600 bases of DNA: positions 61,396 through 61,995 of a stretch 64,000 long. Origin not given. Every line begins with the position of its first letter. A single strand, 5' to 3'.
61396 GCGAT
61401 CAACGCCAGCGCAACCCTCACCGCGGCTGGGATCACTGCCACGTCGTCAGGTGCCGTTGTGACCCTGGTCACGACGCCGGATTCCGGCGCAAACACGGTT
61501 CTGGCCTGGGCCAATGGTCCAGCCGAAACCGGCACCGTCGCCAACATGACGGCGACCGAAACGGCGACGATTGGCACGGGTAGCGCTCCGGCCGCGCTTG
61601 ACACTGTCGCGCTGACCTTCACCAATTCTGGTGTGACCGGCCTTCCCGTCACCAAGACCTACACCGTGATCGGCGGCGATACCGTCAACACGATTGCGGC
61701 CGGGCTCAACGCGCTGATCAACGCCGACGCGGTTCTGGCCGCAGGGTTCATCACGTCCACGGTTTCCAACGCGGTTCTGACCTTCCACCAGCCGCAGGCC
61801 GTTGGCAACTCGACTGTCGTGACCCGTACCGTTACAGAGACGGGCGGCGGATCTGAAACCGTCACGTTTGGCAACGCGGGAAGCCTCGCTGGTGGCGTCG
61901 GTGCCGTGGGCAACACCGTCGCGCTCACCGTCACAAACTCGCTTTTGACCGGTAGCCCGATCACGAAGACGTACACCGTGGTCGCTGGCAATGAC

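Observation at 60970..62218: Four tandem ~100-aa repeats with a LysM-like YTV-x-GDT-xx-IA-xx-L-xx-IN signature in a capsid-adjacent protein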

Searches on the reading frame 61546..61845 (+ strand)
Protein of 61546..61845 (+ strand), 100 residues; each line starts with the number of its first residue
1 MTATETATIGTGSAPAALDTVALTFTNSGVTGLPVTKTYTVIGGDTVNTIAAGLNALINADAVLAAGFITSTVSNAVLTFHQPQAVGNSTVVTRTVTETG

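Call 30: search_protein_families(library=pfam, alignment_id=A2, max_evalue=1)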
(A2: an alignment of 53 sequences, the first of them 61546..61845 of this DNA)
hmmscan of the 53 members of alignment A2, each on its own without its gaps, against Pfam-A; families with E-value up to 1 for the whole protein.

A. member 1, window:61546-61845:+ (100 aa): 0 families

B. families by the number of members that match (of 53 scanned): 27 families (the first 25 are shown)
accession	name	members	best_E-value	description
PF01476.26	LysM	8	1.7e-05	LysM domain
PF23473.1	LysM3_LYK4_5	5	0.042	LYK4/5 LysM3 domain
PF18416.6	GbpA_2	1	0.0074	N-acetylglucosamine binding protein domain 2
PF11017.14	DUF2855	1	0.024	Protein of unknown function (DUF2855)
PF12425.13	DUF3673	1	0.025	Protein of unknown function (DUF3673)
PF16319.10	SGBP_BT4661-like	1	0.029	Surface glycan binding protein BT4661-like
PF18466.6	GluRS_N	1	0.039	Glutamate--tRNA ligase N-terminal domain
PF10128.15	OpcA_G6PD_assem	1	0.046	Glucose-6-phosphate dehydrogenase subunit N-terminal domain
PF18670.6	V_ATPase_I_N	1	0.051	V-type ATPase subunit I, N-terminal domain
PF23577.1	LysM_RLK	1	0.065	LysM domain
PF19578.4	DUF6090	1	0.066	Family of unknown function (DUF6090)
PF02258.22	SLT_beta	1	0.07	Shiga-like toxin beta subunit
PF22364.1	VID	1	0.08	VirG insertion domain (VID)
PF05753.20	TRAP_beta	1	0.089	Translocon-associated protein beta (TRAPB)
PF23892.1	Ig_CycH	1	0.098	Cytochrome c-type biogenesis protein H Ig-like domain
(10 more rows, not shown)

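Call 31: search_solved_structures(query=A2, max_evalue=10, show_alignments=4)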
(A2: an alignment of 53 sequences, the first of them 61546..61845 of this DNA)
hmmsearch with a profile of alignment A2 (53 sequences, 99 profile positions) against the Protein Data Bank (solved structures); distinct sequences matched with E-value up to 10: 17.
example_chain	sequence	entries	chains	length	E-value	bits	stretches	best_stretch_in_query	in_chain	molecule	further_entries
4b8v_A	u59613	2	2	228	2.6e-05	27.3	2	28-54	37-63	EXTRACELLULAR PROTEIN 6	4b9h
9cb9_A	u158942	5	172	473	0.00081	22.5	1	4-82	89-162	Structural protein | Tail sheath protein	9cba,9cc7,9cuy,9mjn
8kee_A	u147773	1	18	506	0.016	18.4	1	25-91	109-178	sheath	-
9hz7_L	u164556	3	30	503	0.038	17.2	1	3-80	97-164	Tail sheath protein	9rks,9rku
8i2e_B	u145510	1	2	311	0.061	16.5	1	28-95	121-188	Probable peptidoglycan endopeptidase LytE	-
8fop_T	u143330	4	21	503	0.14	15.4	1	3-81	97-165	Tail sheath protein | Tail sheath protein, gp20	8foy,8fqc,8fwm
2mtz_A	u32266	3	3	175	0.65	13.2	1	32-66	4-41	Putative L,D-transpeptidase YkuD | L, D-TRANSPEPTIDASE YKUD | PUTATIVE L, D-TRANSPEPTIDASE YKUD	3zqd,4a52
4uz2_A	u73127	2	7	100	0.8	12.9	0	33-49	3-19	CELL WALL-BINDING ENDOPEPTIDASE-RELATED PROTEIN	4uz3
9h24_A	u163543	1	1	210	0.82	12.9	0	31-49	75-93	LysM receptor kinase K1B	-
6qup_A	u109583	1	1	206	1.1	12.5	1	14-54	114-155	LysM type receptor kinase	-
1io0_A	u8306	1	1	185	1.3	12.3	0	17-68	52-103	TROPOMODULIN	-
4pki_G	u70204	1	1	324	1.4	12.1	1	18-68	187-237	Gelsolin,Tropomodulin-1 chimera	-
8f8t_T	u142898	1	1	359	1.7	11.9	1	18-68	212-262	Tropomodulin-1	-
1y7m_A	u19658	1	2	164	1.8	11.8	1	33-66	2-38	hypothetical protein BSU14040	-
4a1i_A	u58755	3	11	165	1.8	11.8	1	33-66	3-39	PUTATIVE L, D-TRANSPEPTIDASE YKUD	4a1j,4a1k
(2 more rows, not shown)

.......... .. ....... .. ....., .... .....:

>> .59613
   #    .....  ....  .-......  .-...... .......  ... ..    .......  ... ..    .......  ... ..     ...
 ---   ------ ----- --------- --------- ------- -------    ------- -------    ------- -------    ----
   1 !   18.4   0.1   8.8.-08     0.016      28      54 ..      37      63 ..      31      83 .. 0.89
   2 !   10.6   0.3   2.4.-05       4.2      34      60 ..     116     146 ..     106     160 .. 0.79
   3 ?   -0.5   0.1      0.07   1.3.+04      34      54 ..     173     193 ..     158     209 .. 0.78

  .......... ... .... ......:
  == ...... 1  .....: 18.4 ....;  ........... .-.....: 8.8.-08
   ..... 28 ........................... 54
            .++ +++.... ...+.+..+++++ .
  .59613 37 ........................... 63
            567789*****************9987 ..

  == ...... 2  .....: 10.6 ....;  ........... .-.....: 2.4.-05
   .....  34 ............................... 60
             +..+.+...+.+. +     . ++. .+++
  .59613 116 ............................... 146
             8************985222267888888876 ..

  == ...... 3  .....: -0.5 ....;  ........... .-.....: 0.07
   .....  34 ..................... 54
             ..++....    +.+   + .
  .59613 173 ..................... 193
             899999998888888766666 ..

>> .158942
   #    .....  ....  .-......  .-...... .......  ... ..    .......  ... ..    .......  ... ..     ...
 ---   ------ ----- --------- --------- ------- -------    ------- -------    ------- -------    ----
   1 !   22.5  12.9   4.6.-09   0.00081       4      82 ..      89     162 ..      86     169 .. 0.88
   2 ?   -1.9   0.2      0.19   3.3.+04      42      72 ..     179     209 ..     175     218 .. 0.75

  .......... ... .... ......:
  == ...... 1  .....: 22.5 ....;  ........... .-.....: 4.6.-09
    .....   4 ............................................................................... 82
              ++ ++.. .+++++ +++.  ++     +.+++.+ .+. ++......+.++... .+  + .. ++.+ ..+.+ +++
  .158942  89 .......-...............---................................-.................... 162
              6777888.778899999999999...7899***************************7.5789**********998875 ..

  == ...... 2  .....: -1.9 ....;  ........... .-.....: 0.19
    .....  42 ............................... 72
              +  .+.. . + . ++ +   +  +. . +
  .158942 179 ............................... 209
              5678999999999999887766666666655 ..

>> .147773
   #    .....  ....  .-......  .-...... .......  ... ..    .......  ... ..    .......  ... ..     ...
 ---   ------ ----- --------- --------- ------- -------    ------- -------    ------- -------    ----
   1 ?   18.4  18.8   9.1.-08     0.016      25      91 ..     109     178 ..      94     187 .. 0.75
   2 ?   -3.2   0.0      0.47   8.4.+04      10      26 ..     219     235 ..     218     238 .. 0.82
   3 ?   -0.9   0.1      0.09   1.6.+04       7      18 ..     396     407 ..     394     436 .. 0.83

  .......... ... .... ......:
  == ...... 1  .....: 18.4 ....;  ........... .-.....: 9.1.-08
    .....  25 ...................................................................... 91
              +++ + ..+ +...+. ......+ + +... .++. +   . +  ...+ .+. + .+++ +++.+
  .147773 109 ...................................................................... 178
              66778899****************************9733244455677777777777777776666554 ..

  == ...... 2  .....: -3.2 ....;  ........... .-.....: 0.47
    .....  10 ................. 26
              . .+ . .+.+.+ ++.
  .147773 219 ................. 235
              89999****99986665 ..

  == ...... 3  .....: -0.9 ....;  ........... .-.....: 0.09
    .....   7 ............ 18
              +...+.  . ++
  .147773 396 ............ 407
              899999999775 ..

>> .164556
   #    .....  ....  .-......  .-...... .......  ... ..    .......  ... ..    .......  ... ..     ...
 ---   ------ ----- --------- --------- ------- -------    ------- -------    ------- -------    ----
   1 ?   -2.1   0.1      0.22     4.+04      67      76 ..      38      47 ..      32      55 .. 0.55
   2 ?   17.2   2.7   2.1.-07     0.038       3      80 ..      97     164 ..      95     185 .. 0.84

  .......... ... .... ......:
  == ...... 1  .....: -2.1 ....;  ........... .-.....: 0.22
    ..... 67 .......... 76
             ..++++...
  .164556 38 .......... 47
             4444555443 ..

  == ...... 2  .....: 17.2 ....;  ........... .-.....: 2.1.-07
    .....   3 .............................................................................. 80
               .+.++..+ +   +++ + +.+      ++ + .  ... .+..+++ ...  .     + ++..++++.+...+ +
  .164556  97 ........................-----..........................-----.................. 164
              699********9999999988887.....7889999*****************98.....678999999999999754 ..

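Call 36: predict_structure(alignment_id=A2)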
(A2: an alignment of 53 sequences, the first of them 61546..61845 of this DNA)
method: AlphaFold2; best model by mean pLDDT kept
length: 100 residues; sequences in the alignment: 53
mean_pLDDT: 85.0   pTM: 0.79
mean pLDDT of the five models: 85.0, 79.9, 79.2, 78.2, 74.8
residues with pLDDT >= 90: 56; 70-90: 26; 50-70: 17; < 50: 1
segments of 3 or more residues with pLDDT < 50: none
pLDDT, mean of each block of 10 residues (from residue 1): 84 82 88 92 93 96 93 94 69 58
secondary structure, 60 per line:
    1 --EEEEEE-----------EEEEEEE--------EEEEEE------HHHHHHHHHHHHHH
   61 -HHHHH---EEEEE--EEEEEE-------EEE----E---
elements in order: E3-8 E20-26 E35-40 H47-60 H62-66 E70-74 E77-82 E90-92

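Call 39: fold_search(model_id=the predicted structure, library=pdb)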
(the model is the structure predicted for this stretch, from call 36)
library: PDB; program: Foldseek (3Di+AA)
matches with E <= 10: 757; with E <= 0.001: 0
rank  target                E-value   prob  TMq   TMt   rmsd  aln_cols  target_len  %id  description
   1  8kee_A                1.7e-03  1.00  0.55  0.12   8.7        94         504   26  Cyanophage A-1(L) sheath-tube (released 2024-04-10)
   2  8kee_C                2.5e-03  1.00  0.55  0.12   8.7        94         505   26  Cyanophage A-1(L) sheath-tube (released 2024-04-10)
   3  4nx9                  4.7e-02  0.99  0.55  0.23   4.4        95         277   23  Crystal structure of Pseudomonas aeruginosa flagellin FliC (released 2014-01-29)
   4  9p7r_A1               1.9e-01  0.75  0.45  0.16   4.8        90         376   17  In situ structure of the sheathed FlaB flagellar filament in Vibrio cholerae (released 2025-09-24)
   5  9n8g_A                2.2e-01  0.69  0.45  0.16   4.7        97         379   18  In situ sheathed FlaA flagellar filament of Vibrio cholerae (released 2025-09-24)
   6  9vvr_d                5.6e-01  0.20  0.40  0.07  14.2       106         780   15  Structure of the bacteriophage E1004 tail (released 2025-11-12)
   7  9vvr_V                8.9e-01  0.25  0.43  0.08   5.5        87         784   17  Structure of the bacteriophage E1004 tail (released 2025-11-12)
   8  7ec5_F                1.0e+00  0.15  0.32  0.30   9.5        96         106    7  EV-D68 in complex with 8F12 Fab (released 2021-03-31)
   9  9mq8_N                1.0e+00  0.14  0.31  0.30   9.6        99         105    9  Cryo-EM structure of hemagglutinin H5N1 in complex with Fab 310-33-1_H02 (released 2025-08-13)
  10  7y1c_Y                1.1e+00  0.33  0.46  0.07  10.2        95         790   13  CryoEM structure of Klebsiella phage Kp9 tail complex applied with C6 symmetry (released 2023-06-14)
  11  7uov_D                1.1e+00  0.20  0.37  0.38   6.2        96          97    8  Native Lassa glycoprotein in complex with neutralizing antibodies 12.1F and 37.2D (released 2022-11-02)
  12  6igo_B                1.2e+00  0.09  0.31  0.28   9.2        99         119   12  Crystal structure of myelin protein zero-like protein 1 (MPZL1) (released 2018-11-28)
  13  2f4e_B                1.3e+00  0.04  0.20  0.17  11.0       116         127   10  N-terminal domain of FKBP42 from Arabidopsis thaliana (released 2006-01-10)
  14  8t7f_E                1.4e+00  0.18  0.35  0.19   7.0        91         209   10  Structure of the S1 variant of Fab F1 (released 2023-11-22)
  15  8e1p_O                1.5e+00  0.14  0.33  0.18   9.2        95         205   13  Crystal structure of BG505 SOSIP.v4.1-GT1.2 trimer in complex with gl-PGV20 and PGT124 Fabs (released 2023-06-21)
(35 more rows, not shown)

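Call 59: search_protein_representatives(alignment_id=A2)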
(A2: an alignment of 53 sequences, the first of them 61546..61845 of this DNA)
Query: 53 sequences, 99 profile positions. Proteins with E-value up to 0.001 (for the whole library): 2017; up to 1e-10: 911; up to 1e-30: 259. The best 150 are listed.
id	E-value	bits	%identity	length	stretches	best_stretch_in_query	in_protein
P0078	2.6e-206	685.0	-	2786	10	2-98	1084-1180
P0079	7.5e-194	645.0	-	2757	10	2-98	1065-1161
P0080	1.1e-184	615.6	-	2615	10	3-98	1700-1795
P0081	3.6e-178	594.7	-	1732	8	2-98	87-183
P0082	1.6e-175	586.2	-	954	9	3-98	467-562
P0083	4.5e-175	584.8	-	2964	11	4-98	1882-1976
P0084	2.8e-172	575.8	-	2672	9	2-98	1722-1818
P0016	4.8e-166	555.8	-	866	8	2-96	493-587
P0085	1.6e-164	550.9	-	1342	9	1-97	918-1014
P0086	3.2e-163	546.7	-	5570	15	4-90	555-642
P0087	9.7e-161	538.8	-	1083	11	2-96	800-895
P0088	9.2e-159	532.4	-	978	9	1-97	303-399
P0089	4.7e-156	523.8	-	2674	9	4-84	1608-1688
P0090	3.5e-155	521.0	-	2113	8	4-98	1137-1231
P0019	1.2e-151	509.6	-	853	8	4-98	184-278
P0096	1.0e-136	461.7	-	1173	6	3-98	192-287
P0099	2.8e-130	441.1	-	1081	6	2-98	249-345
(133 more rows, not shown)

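Call 60: search_protein_families(library=pfam, proteins=[P0078, P0081, P0085, P0087, P0096, P0099], max_evalue=0.001)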
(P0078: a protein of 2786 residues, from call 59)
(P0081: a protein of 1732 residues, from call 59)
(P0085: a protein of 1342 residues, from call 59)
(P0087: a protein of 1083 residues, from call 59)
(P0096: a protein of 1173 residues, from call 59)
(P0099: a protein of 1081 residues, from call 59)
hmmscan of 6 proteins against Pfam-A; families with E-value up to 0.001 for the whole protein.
P0078 (2786 aa): 2 families
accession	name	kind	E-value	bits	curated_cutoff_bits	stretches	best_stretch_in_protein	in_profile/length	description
PF05593.20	RHS_repeat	-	9.2e-39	131.5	22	2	1208-1245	1-38/38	RHS Repeat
PF03412.21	Peptidase_C39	-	0.00047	20.4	22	1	241-341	13-114/133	Peptidase C39 family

P0081 (1732 aa): 4 families
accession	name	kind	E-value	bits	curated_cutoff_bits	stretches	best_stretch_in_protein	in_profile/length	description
PF05593.20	RHS_repeat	-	1.3e-36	124.7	22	4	42-77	1-36/38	RHS Repeat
PF01476.26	LysM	-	3.5e-06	27.3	20.9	0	1138-1171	1-37/43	LysM domain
PF25023.1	TEN_YD-shell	-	2.3e-05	23.1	50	0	1429-1496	684-747/909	Teneurin YD-shell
PF25249.1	Ig_CFAP65_7th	-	0.00024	21.3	28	0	989-1057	19-86/120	CFAP65, seventh Ig-like domain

P0085 (1342 aa): 3 families
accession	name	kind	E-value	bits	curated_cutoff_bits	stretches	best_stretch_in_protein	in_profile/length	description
PF05593.20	RHS_repeat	-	3.2e-18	66.1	22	2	103-138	2-37/38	RHS Repeat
PF01476.26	LysM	-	9.3e-08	32.3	20.9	0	423-437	1-15/43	LysM domain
PF23472.1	LysM2_CERK1_LYK3_4_5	-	0.00011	22.4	27.4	0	1120-1139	3-23/56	LYK3/4/5 LysM2 domain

P0087 (1083 aa): 0 families

P0096 (1173 aa): 1 family
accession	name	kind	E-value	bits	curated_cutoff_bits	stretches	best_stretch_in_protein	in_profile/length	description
PF05593.20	RHS_repeat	-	7e-06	26.7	22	0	818-845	1-27/38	RHS Repeat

P0099 (1081 aa): 2 families
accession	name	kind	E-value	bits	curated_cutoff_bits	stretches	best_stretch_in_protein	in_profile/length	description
PF05593.20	RHS_repeat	-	3.1e-07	31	22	0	950-974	4-27/38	RHS Repeat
PF01476.26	LysM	-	1.8e-06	28.2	20.9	0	630-646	1-17/43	LysM domain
